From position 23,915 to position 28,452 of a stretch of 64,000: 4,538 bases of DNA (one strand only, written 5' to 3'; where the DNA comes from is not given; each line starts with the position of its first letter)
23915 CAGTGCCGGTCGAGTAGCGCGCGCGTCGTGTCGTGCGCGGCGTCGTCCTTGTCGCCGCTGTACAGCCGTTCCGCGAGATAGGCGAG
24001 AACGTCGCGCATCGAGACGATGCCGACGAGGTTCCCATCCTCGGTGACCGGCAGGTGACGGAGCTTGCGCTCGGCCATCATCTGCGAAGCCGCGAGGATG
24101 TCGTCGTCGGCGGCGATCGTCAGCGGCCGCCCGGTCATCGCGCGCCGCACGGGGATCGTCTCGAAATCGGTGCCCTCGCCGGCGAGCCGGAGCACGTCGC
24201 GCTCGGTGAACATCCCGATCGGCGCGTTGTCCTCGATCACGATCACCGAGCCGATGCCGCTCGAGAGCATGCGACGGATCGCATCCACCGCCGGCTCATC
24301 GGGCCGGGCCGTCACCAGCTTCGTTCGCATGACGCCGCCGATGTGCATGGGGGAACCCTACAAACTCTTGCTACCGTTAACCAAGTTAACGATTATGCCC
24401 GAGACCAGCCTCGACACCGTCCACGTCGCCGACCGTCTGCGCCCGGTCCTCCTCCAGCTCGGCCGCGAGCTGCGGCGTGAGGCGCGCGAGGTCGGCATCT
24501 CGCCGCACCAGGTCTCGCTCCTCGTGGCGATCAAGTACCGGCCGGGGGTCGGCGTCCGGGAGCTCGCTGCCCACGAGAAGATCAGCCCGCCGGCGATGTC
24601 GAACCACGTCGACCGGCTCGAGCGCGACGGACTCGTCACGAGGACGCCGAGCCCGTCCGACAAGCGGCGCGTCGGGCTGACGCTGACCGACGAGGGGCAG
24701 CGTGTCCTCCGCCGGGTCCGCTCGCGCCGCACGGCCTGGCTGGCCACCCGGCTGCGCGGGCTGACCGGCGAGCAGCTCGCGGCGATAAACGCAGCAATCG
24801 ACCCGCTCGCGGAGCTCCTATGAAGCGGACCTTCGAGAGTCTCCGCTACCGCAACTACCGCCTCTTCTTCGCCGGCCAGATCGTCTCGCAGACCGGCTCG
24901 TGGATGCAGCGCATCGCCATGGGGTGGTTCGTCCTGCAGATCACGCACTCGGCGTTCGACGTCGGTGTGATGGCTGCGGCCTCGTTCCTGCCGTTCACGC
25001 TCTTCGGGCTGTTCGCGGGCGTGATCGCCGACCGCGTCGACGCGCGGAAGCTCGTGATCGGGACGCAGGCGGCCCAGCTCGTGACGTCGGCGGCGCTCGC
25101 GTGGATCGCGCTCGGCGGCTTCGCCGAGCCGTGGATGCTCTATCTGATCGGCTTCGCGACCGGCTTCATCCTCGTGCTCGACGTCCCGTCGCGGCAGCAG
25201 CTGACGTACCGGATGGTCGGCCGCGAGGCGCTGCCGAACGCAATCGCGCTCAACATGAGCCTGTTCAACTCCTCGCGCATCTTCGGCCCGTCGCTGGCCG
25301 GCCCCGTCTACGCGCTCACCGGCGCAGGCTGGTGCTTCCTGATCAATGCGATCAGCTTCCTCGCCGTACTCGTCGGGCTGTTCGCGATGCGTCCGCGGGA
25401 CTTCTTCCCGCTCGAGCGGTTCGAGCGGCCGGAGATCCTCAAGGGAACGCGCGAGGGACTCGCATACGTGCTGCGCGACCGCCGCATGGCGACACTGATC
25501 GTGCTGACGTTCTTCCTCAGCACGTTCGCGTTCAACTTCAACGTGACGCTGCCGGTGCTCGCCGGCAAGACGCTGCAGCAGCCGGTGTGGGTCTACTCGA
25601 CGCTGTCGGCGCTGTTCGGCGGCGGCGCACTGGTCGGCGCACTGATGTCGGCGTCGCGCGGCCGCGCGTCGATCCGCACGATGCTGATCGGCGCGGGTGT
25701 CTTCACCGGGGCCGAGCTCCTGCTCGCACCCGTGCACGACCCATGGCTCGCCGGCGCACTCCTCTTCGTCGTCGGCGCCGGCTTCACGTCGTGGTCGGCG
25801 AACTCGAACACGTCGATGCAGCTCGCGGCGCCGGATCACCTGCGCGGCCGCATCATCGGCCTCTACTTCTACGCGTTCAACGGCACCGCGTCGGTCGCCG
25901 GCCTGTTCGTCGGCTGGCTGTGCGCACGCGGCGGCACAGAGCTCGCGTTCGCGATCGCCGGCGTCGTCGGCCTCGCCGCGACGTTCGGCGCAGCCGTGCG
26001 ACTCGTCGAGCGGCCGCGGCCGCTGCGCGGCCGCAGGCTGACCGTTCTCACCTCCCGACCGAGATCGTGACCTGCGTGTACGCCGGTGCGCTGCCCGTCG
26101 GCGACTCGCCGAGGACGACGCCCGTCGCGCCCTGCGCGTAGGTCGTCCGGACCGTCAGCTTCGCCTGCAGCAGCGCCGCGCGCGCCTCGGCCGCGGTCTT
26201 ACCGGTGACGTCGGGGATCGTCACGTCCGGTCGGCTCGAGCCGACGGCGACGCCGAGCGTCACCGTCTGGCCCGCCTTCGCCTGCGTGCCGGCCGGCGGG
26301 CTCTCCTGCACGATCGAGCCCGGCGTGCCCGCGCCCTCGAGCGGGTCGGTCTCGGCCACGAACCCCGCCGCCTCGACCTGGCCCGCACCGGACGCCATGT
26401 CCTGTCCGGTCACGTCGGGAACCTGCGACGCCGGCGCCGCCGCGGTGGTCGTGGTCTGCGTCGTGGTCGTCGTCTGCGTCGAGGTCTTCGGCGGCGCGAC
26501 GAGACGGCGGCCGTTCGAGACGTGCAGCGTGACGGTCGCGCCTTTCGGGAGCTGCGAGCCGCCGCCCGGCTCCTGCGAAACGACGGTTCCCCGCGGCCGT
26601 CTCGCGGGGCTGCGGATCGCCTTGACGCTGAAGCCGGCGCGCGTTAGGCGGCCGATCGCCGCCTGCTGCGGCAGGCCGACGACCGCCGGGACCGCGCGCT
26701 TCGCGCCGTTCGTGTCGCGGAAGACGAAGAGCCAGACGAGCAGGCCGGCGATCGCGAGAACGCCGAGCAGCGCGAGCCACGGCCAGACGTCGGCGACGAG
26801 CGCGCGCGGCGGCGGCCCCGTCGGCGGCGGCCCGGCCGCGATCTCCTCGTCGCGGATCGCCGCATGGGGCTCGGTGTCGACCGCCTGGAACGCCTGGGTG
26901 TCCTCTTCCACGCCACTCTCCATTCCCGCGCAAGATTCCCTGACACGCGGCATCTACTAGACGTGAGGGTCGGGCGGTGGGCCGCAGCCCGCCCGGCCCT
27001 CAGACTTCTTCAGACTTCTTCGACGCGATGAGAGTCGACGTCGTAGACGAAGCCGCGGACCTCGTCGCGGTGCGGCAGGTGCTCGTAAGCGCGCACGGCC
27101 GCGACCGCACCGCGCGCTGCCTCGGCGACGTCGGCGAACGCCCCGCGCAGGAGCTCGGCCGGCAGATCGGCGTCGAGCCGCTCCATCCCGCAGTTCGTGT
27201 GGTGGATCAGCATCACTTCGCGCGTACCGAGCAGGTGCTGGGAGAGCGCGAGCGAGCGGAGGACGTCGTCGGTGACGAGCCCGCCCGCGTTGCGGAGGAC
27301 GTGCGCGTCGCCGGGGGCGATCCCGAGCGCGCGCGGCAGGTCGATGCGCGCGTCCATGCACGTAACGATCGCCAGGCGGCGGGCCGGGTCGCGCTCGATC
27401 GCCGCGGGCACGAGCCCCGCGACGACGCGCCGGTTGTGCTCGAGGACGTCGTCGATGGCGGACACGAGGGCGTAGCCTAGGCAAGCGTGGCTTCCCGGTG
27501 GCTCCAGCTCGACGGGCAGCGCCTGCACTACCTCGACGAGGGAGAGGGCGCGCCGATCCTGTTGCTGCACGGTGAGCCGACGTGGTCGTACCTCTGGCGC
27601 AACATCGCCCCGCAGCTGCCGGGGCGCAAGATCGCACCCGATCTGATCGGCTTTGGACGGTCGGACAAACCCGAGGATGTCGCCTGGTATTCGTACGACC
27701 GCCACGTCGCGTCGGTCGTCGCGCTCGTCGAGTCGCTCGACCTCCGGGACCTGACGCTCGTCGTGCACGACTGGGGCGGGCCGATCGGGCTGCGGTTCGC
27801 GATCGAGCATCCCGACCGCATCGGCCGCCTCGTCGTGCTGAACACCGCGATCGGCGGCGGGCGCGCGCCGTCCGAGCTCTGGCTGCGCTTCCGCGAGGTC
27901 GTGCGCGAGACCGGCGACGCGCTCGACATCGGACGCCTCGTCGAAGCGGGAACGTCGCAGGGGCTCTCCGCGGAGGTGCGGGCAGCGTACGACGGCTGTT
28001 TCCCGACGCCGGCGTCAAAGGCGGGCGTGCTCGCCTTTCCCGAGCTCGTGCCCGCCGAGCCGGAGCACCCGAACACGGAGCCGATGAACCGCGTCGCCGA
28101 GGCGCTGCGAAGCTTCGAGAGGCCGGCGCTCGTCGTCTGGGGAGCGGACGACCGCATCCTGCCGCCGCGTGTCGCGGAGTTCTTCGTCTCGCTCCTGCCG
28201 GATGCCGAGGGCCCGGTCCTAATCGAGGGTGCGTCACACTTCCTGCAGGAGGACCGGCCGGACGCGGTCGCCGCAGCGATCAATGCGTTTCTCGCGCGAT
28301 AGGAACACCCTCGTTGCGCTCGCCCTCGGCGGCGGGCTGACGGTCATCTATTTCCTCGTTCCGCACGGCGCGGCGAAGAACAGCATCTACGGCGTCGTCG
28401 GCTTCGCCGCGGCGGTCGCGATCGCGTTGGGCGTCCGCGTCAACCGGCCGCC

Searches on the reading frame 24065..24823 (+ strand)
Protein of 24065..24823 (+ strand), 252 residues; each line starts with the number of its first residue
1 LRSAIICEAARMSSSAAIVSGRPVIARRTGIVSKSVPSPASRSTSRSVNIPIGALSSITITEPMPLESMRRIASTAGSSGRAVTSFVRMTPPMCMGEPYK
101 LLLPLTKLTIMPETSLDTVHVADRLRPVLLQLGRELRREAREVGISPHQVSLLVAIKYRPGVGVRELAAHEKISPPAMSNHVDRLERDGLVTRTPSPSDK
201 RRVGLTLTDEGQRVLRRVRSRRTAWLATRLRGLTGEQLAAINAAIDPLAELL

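Call 66: search_protein_families(library=pfam, proteins=[window:24065-24823:+], max_evalue=0.00001)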
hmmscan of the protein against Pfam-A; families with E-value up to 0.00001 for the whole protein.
window:24065-24823:+ (252 aa): 3 families
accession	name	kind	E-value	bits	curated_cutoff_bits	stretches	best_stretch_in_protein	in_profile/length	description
PF01047.28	MarR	-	5.6e-16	58.6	24.6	1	145-203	1-59/59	MarR family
PF12802.13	MarR_2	-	2.5e-14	53.6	27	1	144-202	2-61/61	MarR family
PF13412.12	HTH_24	-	3.1e-06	27.1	21.9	0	155-192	11-48/48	Winged helix-turn-helix DNA-binding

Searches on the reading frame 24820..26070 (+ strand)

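Call 66: search_protein_families(library=pfam, proteins=[window:24820-26070:+], max_evalue=0.00001)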
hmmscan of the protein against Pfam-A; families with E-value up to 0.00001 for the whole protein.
window:24820-26070:+ (416 aa): 2 families
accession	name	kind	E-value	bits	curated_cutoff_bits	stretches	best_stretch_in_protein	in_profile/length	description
PF05977.19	MFS_3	-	5.5e-52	177.3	27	1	4-389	3-388/524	Transmembrane secretion effector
PF07690.21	MFS_1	-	2.2e-34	119.4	33.4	1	17-360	2-345/347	Major Facilitator Superfamily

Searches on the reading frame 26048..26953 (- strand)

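Call 66: search_protein_families(library=pfam, proteins=[window:26048-26953:-], max_evalue=0.00001)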
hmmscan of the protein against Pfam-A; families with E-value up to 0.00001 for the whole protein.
window:26048-26953:- (301 aa): 1 family
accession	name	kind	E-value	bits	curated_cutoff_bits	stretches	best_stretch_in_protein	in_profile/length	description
PF03793.24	PASTA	-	7.2e-31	106.4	23.2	3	88-147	3-64/64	PASTA domain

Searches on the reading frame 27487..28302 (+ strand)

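Call 66: search_protein_families(library=pfam, proteins=[window:27487-28302:+], max_evalue=0.00001)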
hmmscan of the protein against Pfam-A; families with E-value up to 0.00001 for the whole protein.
window:27487-28302:+ (271 aa): 3 families
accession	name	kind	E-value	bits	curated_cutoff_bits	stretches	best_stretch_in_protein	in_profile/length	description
PF00561.26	Abhydrolase_1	-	1.2e-31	110.7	25.8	1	23-258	2-245/245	alpha/beta hydrolase fold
PF12697.13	Abhydrolase_6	-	1.3e-20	75.4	26.3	1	24-264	1-217/217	Alpha/beta hydrolase family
PF12146.15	Hydrolase_4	-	7.7e-10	38.9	27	0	50-126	36-115/239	Serine aminopeptidase, S33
